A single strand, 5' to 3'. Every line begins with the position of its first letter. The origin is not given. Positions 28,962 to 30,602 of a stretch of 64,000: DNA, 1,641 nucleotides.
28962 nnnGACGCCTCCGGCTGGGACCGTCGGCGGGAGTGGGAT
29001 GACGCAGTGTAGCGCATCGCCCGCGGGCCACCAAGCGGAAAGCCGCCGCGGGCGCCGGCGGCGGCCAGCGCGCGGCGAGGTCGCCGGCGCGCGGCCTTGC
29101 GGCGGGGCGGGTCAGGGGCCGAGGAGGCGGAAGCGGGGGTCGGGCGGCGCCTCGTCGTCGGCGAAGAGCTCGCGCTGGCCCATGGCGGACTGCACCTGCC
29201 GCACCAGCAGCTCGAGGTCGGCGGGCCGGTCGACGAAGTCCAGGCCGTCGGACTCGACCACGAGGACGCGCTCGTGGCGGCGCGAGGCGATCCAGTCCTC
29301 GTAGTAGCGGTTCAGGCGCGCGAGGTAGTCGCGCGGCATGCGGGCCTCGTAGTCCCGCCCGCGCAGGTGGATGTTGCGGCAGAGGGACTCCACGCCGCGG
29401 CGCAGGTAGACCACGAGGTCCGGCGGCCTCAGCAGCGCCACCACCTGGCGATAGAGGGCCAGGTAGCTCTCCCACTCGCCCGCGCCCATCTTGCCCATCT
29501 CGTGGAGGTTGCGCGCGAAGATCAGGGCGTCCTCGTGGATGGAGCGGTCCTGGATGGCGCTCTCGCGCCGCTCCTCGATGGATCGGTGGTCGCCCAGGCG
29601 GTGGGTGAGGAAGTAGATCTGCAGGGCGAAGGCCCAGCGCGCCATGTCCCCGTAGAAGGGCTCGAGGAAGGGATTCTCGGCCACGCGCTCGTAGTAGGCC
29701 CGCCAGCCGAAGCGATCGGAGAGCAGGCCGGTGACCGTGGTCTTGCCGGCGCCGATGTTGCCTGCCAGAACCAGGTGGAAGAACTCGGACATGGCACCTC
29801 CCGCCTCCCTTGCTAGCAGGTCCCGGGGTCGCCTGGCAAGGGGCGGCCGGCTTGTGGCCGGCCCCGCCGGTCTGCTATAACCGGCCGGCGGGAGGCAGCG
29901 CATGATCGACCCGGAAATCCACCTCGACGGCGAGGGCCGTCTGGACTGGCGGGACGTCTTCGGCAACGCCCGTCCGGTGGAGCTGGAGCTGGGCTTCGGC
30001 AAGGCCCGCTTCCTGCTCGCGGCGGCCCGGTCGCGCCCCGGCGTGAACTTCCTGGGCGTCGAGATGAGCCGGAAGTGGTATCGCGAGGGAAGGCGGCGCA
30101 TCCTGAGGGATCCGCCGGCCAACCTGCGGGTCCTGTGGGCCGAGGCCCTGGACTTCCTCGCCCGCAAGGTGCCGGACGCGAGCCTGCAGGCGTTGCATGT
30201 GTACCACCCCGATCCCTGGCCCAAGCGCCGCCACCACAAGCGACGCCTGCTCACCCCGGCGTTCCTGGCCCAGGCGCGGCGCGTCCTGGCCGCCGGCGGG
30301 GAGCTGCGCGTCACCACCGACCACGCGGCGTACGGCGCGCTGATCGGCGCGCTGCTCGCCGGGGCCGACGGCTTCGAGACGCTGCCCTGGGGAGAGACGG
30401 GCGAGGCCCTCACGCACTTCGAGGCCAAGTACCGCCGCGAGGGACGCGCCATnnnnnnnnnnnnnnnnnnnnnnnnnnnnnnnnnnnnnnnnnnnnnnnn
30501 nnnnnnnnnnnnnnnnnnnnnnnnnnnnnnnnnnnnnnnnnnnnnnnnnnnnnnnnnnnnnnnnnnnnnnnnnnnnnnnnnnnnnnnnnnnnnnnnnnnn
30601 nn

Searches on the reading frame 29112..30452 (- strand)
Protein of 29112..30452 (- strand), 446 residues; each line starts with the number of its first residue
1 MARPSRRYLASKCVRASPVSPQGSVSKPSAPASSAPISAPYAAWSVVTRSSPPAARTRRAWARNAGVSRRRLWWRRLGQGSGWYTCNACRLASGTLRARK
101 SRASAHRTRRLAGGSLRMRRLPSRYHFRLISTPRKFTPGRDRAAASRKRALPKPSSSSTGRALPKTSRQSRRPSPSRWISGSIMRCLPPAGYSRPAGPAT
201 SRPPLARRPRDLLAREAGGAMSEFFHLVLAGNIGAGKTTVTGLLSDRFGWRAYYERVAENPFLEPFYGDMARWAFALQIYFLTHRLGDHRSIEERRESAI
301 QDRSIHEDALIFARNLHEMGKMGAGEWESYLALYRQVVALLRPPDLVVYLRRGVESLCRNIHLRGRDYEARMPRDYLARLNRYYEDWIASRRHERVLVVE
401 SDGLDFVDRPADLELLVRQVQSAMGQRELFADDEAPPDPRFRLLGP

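Call 41: search_protein_families(library=pfam, proteins=[window:29112-30452:-], max_evalue=0.1)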
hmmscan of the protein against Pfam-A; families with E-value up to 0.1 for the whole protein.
window:29112-30452:- (446 aa): 5 families
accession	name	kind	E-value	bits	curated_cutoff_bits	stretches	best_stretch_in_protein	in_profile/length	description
PF01712.25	dNK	-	8.6e-47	160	27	1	228-422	2-200/203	Deoxynucleoside kinase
PF13191.12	AAA_16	-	0.014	16.3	32.6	1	226-420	26-159/167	AAA ATPase domain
PF13521.12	AAA_28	-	0.025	15.2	27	1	228-314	3-91/164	AAA domain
PF13238.12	AAA_18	-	0.071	14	29.4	0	228-250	2-24/128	AAA domain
PF02367.23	TsaE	-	0.083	13.3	26.6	0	217-250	14-47/128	Threonylcarbamoyl adenosine biosynthesis protein TsaE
